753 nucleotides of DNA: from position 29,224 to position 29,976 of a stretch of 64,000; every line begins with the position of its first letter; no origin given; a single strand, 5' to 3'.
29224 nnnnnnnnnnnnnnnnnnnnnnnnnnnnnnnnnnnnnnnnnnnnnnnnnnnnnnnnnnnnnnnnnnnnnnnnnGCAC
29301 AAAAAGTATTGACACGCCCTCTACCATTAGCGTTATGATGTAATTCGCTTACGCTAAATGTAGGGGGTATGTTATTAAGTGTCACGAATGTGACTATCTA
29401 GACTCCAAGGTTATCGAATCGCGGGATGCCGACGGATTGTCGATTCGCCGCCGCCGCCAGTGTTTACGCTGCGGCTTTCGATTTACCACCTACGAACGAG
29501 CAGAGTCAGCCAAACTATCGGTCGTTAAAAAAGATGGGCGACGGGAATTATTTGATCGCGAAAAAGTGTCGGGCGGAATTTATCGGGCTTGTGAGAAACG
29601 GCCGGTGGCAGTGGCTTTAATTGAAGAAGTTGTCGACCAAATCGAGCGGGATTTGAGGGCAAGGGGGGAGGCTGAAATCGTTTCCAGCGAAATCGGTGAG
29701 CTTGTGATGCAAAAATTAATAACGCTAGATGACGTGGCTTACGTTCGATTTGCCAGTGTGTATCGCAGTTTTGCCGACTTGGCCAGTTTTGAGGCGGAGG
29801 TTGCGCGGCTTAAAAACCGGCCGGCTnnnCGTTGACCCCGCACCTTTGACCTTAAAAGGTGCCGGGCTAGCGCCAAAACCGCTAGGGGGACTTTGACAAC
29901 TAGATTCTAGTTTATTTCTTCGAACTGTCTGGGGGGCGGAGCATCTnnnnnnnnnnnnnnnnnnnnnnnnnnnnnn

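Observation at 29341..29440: nrdR apparently uses an AUU initiation codon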

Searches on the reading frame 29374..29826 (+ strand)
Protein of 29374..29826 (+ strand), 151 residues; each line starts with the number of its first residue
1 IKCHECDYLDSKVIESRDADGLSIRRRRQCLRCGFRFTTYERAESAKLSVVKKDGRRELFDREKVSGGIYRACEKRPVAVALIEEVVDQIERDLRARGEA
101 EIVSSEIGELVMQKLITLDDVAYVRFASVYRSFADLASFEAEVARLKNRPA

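Call 6: search_protein_families(library=pfam, proteins=[window:29374-29826:+])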
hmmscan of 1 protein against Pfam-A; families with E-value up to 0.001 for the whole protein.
seq(151 aa): 2 families
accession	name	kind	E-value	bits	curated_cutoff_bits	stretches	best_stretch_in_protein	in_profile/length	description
PF03477.21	ATP-cone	-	5.8e-24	84.9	25.8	1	49-134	2-86/88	ATP cone domain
PF22811.2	Zn_ribbon_NrdR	-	3.8e-17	62.4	27.2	1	1-41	1-42/42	Transcriptional repressor NrdR-like, N-terminal domain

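Call 7: search_protein_families(library=ncbifam, proteins=[window:29374-29826:+])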
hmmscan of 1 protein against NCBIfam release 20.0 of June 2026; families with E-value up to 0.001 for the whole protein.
seq(151 aa): 3 families
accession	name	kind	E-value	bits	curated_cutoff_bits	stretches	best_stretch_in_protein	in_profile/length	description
TIGR00244.1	TIGR00244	equivalog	1.4e-54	184.2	124.65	1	1-146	1-147/147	transcriptional regulator NrdR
NF006732.0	PRK09263.1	equivalog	5.3e-05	21.8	657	1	48-137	3-91/712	anaerobic ribonucleoside-triphosphate reductase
NF005497.0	PRK07111.1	equivalog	0.00025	19.5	764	1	48-131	3-88/746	anaerobic ribonucleoside triphosphate reductase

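Call 8: find_homologous_proteins(query=window:29374-29826:+)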
Query seq(151 aa) (151 aa): 8000 proteins with E <= 0.001 among 8000 candidates; the best 120 are listed.
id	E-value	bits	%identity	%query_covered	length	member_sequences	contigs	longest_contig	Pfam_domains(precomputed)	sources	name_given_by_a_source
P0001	1.2e-81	289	88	100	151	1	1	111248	PF22811.3,PF03477.22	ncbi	-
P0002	1.3e-79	283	85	100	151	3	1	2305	PF22811.3,PF03477.22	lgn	-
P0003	1.8e-78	279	98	92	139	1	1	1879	PF22811.3,PF03477.22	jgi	-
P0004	1.1e-75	270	83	100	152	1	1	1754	PF22811.3,PF03477.22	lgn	-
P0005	4.2e-74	265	99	86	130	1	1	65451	PF22811.3,PF03477.22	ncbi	-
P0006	5.0e-69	249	74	100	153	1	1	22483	PF22811.3,PF03477.22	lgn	-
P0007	6.0e-69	248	75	100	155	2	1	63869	PF22811.3,PF03477.22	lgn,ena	-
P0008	8.5e-69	248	75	99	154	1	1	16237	PF22811.3,PF03477.22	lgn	-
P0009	9.4e-69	248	74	99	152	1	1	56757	PF22811.3,PF03477.22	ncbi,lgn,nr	ncbi:MAG TPA: transcriptional regulator NrdR [Candidatus Dormibacteraeota bacterium]|nr:transcriptio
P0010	1.1e-68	247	75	99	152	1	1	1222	PF22811.3,PF03477.22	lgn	-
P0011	2.3e-68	246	77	99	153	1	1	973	PF22811.3,PF03477.22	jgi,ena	-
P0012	2.7e-68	246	75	99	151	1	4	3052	PF22811.3,PF03477.22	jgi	jgi:transcriptional repressor NrdR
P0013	2.9e-68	246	77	100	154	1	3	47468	PF22811.3,PF03477.22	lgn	-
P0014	3.1e-68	246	75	99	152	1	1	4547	PF22811.3,PF03477.22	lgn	-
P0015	3.5e-68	246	74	100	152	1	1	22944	PF22811.3,PF03477.22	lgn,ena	-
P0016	3.8e-68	246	74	99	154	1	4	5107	PF22811.3,PF03477.22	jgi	jgi:transcriptional repressor NrdR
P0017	4.5e-68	246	75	99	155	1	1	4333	PF22811.3,PF03477.22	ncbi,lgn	-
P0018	4.6e-68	245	75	99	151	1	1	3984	PF22811.3,PF03477.22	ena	-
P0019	5.5e-68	245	74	100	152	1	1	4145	PF22811.3,PF03477.22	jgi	jgi:transcriptional repressor NrdR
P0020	1.0e-67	244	76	100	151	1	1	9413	PF22811.3,PF03477.22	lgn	-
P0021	1.1e-67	244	76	100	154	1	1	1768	PF22811.3,PF03477.22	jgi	jgi:transcriptional repressor NrdR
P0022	1.9e-67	243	74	99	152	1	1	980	PF22811.3,PF03477.22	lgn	-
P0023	2.0e-67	243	75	99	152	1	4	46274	PF22811.3,PF03477.22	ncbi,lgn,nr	ncbi:MAG TPA: transcriptional regulator NrdR [Candidatus Saccharimonadales bacterium]|nr:transcripti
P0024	2.0e-67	243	74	100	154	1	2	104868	PF22811.3,PF03477.22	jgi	jgi:transcriptional repressor NrdR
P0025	3.3e-67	243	78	98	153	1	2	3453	PF22811.3,PF03477.22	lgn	-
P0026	4.2e-67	242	79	100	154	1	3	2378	PF22811.3,PF03477.22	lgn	-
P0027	1.0e-66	241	72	100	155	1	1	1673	PF22811.3,PF03477.22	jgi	jgi:transcriptional repressor NrdR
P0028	1.1e-66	241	97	80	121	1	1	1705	PF03477.22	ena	-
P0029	1.2e-66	241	76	99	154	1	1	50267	PF22811.3,PF03477.22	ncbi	-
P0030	1.9e-66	240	74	99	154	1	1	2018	PF22811.3,PF03477.22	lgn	-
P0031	2.5e-66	240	75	99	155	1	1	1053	PF22811.3,PF03477.22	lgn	-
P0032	2.6e-66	240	75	99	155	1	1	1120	PF22811.3,PF03477.22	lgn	-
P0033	3.8e-66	239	73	99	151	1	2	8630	PF22811.3,PF03477.22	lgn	-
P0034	4.1e-66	239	73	99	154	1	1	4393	PF22811.3,PF03477.22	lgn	-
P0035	4.8e-66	239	74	99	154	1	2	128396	PF22811.3,PF03477.22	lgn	-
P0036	5.2e-66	239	73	100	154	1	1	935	PF22811.3,PF03477.22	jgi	jgi:transcriptional repressor NrdR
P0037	6.5e-66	239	73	99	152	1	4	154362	PF22811.3,PF03477.22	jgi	jgi:transcriptional repressor NrdR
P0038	7.0e-66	238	71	98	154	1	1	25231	PF22811.3,PF03477.22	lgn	-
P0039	7.0e-66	238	73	100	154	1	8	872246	PF22811.3,PF03477.22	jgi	jgi:transcriptional repressor NrdR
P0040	1.4e-65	237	73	100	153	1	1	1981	PF22811.3,PF03477.22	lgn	-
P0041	2.0e-65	237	73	100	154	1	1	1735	PF22811.3,PF03477.22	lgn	-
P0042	2.2e-65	237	73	99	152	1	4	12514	PF22811.3,PF03477.22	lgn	-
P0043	2.5e-65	237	74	99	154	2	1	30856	PF22811.3,PF03477.22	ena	-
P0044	3.5e-65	236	75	99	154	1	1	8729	PF22811.3,PF03477.22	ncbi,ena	-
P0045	3.6e-65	236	73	99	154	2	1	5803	PF22811.3,PF03477.22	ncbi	-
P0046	3.8e-65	236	71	99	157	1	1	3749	PF22811.3,PF03477.22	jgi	jgi:transcriptional repressor NrdR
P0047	3.9e-65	236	73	99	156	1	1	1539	PF22811.3,PF03477.22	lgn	-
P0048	4.5e-65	236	71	99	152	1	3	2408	PF22811.3,PF03477.22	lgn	-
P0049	6.8e-65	235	73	100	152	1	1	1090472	PF22811.3,PF03477.22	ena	-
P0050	8.4e-65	235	72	99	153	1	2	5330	PF22811.3,PF03477.22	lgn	-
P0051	1.4e-64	234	72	99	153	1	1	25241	PF22811.3,PF03477.22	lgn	-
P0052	1.5e-64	234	73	99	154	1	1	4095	PF22811.3,PF03477.22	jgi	jgi:transcriptional repressor NrdR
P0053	2.1e-64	234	73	100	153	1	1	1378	PF22811.3,PF03477.22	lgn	-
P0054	2.1e-64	234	73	100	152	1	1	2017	PF22811.3,PF03477.22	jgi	jgi:transcriptional repressor NrdR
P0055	2.4e-64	233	73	99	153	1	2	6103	PF22811.3,PF03477.22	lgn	-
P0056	2.6e-64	233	77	95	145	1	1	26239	PF22811.3,PF03477.22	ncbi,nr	ncbi:MAG TPA: transcriptional regulator NrdR, partial [Candidatus Nanoarchaeia archaeon]|nr:transcri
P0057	3.3e-64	233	73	99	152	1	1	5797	PF22811.3,PF03477.22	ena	-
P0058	4.2e-64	233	71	99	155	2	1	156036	PF22811.3,PF03477.22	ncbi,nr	ncbi:MAG TPA: transcriptional regulator NrdR [Candidatus Saccharimonadales bacterium]|nr:transcripti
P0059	4.3e-64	233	71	99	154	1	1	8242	PF22811.3,PF03477.22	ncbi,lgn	-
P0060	5.8e-64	232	71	99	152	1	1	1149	PF22811.3,PF03477.22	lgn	-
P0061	5.9e-64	232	73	99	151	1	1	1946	PF22811.3,PF03477.22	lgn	-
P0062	6.2e-64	232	71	99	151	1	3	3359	PF22811.3,PF03477.22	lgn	-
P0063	8.8e-64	232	70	99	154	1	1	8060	PF22811.3,PF03477.22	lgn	-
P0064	9.5e-64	232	72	99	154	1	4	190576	PF22811.3,PF03477.22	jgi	jgi:transcriptional repressor NrdR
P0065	1.1e-63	231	71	100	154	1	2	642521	PF22811.3,PF03477.22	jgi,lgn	jgi:transcriptional repressor NrdR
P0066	1.4e-63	231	70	98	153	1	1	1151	PF22811.3,PF03477.22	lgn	-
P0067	1.6e-63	231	72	100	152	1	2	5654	PF22811.3,PF03477.22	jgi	jgi:transcriptional repressor NrdR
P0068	1.6e-63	231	70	100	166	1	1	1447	PF22811.3,PF03477.22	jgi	jgi:transcriptional repressor NrdR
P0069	1.9e-63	231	69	99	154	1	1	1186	PF22811.3,PF03477.22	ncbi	-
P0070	2.0e-63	230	71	99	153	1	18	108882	PF22811.3,PF03477.22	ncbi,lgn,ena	-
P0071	2.1e-63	230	69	99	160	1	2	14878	PF22811.3,PF03477.22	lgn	-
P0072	2.1e-63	230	73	99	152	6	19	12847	PF22811.3,PF03477.22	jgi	jgi:transcriptional repressor NrdR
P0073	2.2e-63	230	70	100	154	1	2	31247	PF22811.3,PF03477.22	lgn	-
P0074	3.2e-63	230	71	99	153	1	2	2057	PF22811.3,PF03477.22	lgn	-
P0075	3.3e-63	230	71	99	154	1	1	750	PF22811.3,PF03477.22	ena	-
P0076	3.6e-63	230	68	100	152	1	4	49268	PF22811.3,PF03477.22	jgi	jgi:transcriptional repressor NrdR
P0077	4.0e-63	229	71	99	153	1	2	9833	PF22811.3,PF03477.22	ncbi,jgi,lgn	-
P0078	4.6e-63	229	72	100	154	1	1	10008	PF22811.3,PF03477.22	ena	-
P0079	5.0e-63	229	68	100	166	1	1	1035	PF22811.3,PF03477.22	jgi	jgi:transcriptional repressor NrdR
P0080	5.8e-63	229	70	99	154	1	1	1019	PF22811.3,PF03477.22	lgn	-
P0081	6.7e-63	229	68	100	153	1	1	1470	PF22811.3,PF03477.22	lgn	-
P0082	6.8e-63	229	70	100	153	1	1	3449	PF22811.3,PF03477.22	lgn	-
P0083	9.1e-63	228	70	99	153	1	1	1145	PF22811.3,PF03477.22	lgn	-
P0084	1.0e-62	228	70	99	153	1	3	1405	PF22811.3,PF03477.22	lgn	-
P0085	1.1e-62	228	70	100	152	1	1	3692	PF22811.3,PF03477.22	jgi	jgi:transcriptional repressor NrdR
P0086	1.3e-62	228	72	99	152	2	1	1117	PF22811.3,PF03477.22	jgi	jgi:transcriptional repressor NrdR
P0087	1.5e-62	228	70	99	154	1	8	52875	PF22811.3,PF03477.22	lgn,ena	-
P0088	1.5e-62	228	69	100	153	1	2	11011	PF22811.3,PF03477.22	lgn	-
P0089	1.8e-62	227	71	99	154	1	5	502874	PF22811.3,PF03477.22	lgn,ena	-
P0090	1.9e-62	227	69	99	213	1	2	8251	PF22811.3,PF03477.22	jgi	jgi:transcriptional repressor NrdR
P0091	2.2e-62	227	70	100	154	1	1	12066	PF22811.3,PF03477.22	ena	-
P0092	3.6e-62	226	69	99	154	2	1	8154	PF22811.3,PF03477.22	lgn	-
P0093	6.9e-62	225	69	99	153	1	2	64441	PF22811.3,PF03477.22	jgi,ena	-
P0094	7.0e-62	225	74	97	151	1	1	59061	PF22811.3,PF03477.22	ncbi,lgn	-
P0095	7.7e-62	225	70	99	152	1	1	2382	PF22811.3,PF03477.22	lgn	-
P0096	8.1e-62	225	71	99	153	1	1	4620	PF22811.3,PF03477.22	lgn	-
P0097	1.3e-61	225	70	99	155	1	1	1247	PF22811.3,PF03477.22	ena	-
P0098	1.4e-61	224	70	99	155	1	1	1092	PF22811.3,PF03477.22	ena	-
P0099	1.7e-61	224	68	99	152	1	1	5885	PF22811.3,PF03477.22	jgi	jgi:transcriptional repressor NrdR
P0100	1.7e-61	224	70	99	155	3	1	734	PF22811.3,PF03477.22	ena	-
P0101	1.7e-61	224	71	99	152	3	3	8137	PF22811.3,PF03477.22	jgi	jgi:transcriptional repressor NrdR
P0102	1.7e-61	224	68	100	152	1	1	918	PF22811.3,PF03477.22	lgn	-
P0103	2.0e-61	224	68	99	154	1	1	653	PF22811.3,PF03477.22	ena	-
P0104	2.2e-61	224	68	99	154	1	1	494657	PF22811.3,PF03477.22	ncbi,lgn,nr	ncbi:transcriptional repressor NrdR [Patescibacteria group bacterium]|nr:MAG: transcriptional repres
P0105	2.2e-61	224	67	100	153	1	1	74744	PF22811.3,PF03477.22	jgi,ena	-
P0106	2.2e-61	224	69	99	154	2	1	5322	PF22811.3,PF03477.22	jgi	jgi:transcriptional repressor NrdR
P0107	2.9e-61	223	69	100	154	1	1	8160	PF22811.3,PF03477.22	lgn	-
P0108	3.4e-61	223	70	99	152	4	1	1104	PF22811.3,PF03477.22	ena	-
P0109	4.4e-61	223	67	99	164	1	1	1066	PF22811.3,PF03477.22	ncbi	-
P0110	4.8e-61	223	68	100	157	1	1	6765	PF22811.3,PF03477.22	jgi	jgi:transcriptional repressor NrdR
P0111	6.1e-61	222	69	99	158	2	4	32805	PF22811.3,PF03477.22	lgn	-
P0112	6.5e-61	222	68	100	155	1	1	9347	PF22811.3,PF03477.22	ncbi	-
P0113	7.1e-61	222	68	100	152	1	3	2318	PF22811.3,PF03477.22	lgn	-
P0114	8.6e-61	222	69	100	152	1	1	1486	PF22811.3,PF03477.22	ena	-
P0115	1.0e-60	222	71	99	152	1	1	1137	PF22811.3,PF03477.22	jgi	jgi:transcriptional repressor NrdR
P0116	1.1e-60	222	67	99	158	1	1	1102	PF22811.3,PF03477.22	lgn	-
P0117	1.2e-60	221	69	100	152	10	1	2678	PF22811.3,PF03477.22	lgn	-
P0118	1.6e-60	221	68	99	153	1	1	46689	PF22811.3,PF03477.22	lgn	-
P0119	1.8e-60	221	79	86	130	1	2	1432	PF22811.3,PF03477.22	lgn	-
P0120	2.2e-60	221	71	99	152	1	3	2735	PF22811.3,PF03477.22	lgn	-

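Call 10: find_encoding_contigs(protein=P0119, flank=3000, max_places=4)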
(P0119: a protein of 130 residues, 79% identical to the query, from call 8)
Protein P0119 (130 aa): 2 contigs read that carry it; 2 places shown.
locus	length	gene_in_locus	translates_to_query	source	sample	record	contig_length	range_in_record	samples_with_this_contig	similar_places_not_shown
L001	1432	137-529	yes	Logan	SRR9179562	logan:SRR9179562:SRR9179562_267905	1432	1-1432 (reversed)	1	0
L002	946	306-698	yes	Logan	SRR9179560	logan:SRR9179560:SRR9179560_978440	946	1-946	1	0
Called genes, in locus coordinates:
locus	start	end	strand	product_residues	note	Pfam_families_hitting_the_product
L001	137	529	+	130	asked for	PF22811:Zn_ribbon_NrdR (weak), PF03477:ATP-cone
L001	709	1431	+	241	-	?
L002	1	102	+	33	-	?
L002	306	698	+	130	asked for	PF22811:Zn_ribbon_NrdR (weak), PF03477:ATP-cone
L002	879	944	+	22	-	?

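Call 11: find_encoding_contigs(protein=P0003, flank=3000, max_places=4)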
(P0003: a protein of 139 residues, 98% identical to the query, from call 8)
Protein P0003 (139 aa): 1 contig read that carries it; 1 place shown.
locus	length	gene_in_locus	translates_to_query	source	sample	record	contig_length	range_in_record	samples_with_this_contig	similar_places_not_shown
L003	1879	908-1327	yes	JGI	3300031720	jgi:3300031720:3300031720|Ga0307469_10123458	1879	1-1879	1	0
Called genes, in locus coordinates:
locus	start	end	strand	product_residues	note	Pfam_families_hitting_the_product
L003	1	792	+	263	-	?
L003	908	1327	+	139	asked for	PF22811:Zn_ribbon_NrdR, PF03477:ATP-cone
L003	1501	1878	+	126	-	?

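Call 12: find_encoding_contigs(protein=P0028, flank=3000, max_places=4)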
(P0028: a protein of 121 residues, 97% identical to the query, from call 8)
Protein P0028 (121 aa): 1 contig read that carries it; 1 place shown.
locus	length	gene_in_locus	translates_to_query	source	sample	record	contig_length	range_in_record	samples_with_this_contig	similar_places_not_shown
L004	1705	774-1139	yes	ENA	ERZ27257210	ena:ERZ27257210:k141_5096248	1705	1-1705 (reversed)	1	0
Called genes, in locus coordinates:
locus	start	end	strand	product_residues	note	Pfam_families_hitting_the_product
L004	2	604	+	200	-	?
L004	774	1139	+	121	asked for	PF03477:ATP-cone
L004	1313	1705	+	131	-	?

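Call 18: find_encoding_contigs(protein=P0001, flank=3000, max_places=3)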
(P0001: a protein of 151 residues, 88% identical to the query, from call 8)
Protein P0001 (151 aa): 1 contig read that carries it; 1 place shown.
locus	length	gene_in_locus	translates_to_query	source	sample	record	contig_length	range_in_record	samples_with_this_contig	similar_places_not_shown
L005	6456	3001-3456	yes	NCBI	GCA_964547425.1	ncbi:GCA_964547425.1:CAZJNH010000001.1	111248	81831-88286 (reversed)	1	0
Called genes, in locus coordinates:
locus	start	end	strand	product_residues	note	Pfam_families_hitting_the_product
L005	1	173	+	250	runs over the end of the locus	PF00557:Peptidase_M24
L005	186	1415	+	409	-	PF11104:PilM_2 (faint), PF14450:FtsA (weak), PF02491:SHS2_FTSA, PF06723:MreB_Mbl, PF06277:EutA (faint), PF14450:FtsA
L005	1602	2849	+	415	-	PF00091:Tubulin, PF12327:FtsZ_C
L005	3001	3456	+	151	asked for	PF22811:Zn_ribbon_NrdR, PF03477:ATP-cone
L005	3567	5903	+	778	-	PF17975:RNR_Alpha, PF21995:RNR-II_ins_dom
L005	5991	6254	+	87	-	-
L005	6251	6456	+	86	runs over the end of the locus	PF02325:CCB3_YggT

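Call 19: find_encoding_contigs(protein=P0002, flank=3000, max_places=3)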
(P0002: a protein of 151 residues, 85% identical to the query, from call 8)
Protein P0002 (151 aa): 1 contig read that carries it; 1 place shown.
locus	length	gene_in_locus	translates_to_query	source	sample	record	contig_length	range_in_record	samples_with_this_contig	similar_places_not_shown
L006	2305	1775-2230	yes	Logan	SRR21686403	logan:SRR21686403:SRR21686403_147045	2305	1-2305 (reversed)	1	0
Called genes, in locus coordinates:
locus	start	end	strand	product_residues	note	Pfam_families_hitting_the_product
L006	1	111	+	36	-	?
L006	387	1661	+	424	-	PF00091:Tubulin, PF12327:FtsZ_C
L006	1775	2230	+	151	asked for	PF22811:Zn_ribbon_NrdR, PF03477:ATP-cone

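Call 20: find_encoding_contigs(protein=P0004, flank=3000, max_places=3)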
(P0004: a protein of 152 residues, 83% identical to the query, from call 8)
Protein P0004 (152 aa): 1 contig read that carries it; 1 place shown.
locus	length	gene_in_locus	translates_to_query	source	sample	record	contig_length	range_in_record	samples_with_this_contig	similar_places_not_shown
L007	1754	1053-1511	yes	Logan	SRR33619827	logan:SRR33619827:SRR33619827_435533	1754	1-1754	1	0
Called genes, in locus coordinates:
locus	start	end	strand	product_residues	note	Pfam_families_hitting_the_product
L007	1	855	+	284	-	?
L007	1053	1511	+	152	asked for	PF22811:Zn_ribbon_NrdR, PF03477:ATP-cone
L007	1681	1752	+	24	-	?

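Call 22: find_related_loci(query=window:29374-29826:+, collection=genome_contigs, flank=3000)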
Query seq(151 aa) (151 aa) in genome_contigs; peptide patterns used: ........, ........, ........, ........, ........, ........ (x = any residue, [..] = any of these).
599 stretches matched a pattern (row limit reached: there are more); 358 encode a relative of the query (tblastn E <= 1e-3); the best 80 are kept; 80 distinct loci.
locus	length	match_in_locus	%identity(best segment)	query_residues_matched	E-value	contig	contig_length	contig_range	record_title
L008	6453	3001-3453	87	1-151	2e-87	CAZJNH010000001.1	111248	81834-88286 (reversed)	MAG TPA_asm: uncultured Candidatus Saccharibacteria bacterium isolate SRP200132_co1_169 genome assembly, contig: NODE_17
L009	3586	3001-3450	75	1-149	1e-69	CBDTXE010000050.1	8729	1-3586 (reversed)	MAG TPA_asm: uncultured bacterium isolate ERR2431955_concoct_30 genome assembly, contig: ERZ23878311.5916, whole genome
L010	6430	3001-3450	71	1-149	3e-69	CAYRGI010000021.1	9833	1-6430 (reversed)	MAG TPA_asm: uncultured Candidatus Saccharimonadales bacterium isolate SRP278252_co2_156 genome assembly, contig: NODE_1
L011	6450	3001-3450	71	1-149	2e-69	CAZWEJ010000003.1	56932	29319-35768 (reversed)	MAG TPA_asm: uncultured Candidatus Saccharimonadales bacterium isolate SRP133034_co1_271 genome assembly, contig: NODE_3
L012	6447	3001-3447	70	1-148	5e-66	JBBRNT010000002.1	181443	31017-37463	MAG: Candidatus Saccharimonadia bacterium isolate La1_metabat2.191 LA1C_B2.191_k141_1446001L_181443_cov_16.1382, whole g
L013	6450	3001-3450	58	1-149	9e-54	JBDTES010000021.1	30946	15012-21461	MAG: Candidatus Saccharimonadales bacterium isolate cluster2_bin.208 k127_5376857, whole genome shotgun sequence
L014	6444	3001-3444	57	1-147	1e-53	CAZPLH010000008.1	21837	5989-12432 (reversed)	MAG TPA_asm: uncultured Candidatus Saccharibacteria bacterium isolate SRP296810_co1_266 genome assembly, contig: NODE_23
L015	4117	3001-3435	58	1-146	1e-53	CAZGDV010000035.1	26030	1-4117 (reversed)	MAG TPA_asm: uncultured Dehalococcoidia bacterium isolate binchicken_co334_68 genome assembly, contig: NODE_3090_length_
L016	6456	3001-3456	56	1-151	2e-53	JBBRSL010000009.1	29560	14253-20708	MAG: Candidatus Saccharimonadales bacterium isolate La2_metabat2.071 La2_metabat2.071_K_1204840L29560_cov_13.0026, whole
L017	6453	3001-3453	57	1-151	4e-53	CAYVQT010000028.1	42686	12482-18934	MAG TPA_asm: uncultured Dehalococcoidia bacterium isolate binchicken_co334_130 genome assembly, contig: NODE_1372_length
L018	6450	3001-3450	59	1-149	6e-53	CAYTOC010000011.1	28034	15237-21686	MAG TPA_asm: uncultured Candidatus Saccharibacteria bacterium isolate SRP344714_co2_497 genome assembly, contig: NODE_42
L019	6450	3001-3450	58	1-150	1e-52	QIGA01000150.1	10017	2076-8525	MAG: Chloroflexi bacterium isolate SZUA-161 Ga0063294_10003809, whole genome shotgun sequence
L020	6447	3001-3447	58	1-148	1e-52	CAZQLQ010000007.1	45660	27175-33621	MAG TPA_asm: uncultured Candidatus Saccharibacteria bacterium isolate binchicken_co22_144 genome assembly, contig: NODE_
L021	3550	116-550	58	1-146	2e-52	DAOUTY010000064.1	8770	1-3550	MAG TPA_asm: Chloroflexota bacterium isolate CSMAG_809 CSMAG_809_k141_577740_length_8770_cov_12.0000, whole genome shotg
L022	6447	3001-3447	56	1-148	3e-52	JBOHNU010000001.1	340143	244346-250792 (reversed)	MAG: Candidatus Saccharimonadales bacterium isolate SD8029_maxbin2.bin.13 NODE_1_length_340143_cov_2.844225, whole genom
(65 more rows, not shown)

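Call 24: find_related_loci(query=window:29374-29826:+, collection=metagenome_contigs, flank=1500)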
Query seq(151 aa) (151 aa) in metagenome_contigs; peptide patterns used: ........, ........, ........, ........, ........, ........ (x = any residue, [..] = any of these).
600 stretches matched a pattern (row limit reached: there are more); 289 encode a relative of the query (tblastn E <= 1e-3); the best 80 are kept; 80 distinct loci.
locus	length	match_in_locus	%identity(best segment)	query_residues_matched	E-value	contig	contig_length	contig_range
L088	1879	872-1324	97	1-151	2e-99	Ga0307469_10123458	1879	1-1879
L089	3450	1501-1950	71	1-149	8e-70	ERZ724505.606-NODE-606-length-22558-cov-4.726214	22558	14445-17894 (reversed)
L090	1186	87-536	69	1-149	5e-74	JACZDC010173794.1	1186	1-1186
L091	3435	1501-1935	58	1-146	5e-54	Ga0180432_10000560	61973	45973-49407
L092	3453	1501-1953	57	1-151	2e-53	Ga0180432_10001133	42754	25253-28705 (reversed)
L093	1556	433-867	57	1-146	3e-55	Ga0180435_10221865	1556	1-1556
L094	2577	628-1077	54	1-149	1e-52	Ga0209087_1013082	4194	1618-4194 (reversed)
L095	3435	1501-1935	57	1-146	2e-52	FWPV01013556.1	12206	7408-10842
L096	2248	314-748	57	1-146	4e-52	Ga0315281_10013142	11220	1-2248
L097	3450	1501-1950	55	1-149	3e-52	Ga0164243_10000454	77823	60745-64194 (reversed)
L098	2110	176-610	58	1-146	2e-52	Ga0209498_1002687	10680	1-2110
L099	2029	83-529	58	1-148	1e-52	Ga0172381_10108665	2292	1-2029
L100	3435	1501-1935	58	1-146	3e-52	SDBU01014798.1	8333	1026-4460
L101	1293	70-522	56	1-151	5e-54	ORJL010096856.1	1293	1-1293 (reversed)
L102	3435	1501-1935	55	1-146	1e-51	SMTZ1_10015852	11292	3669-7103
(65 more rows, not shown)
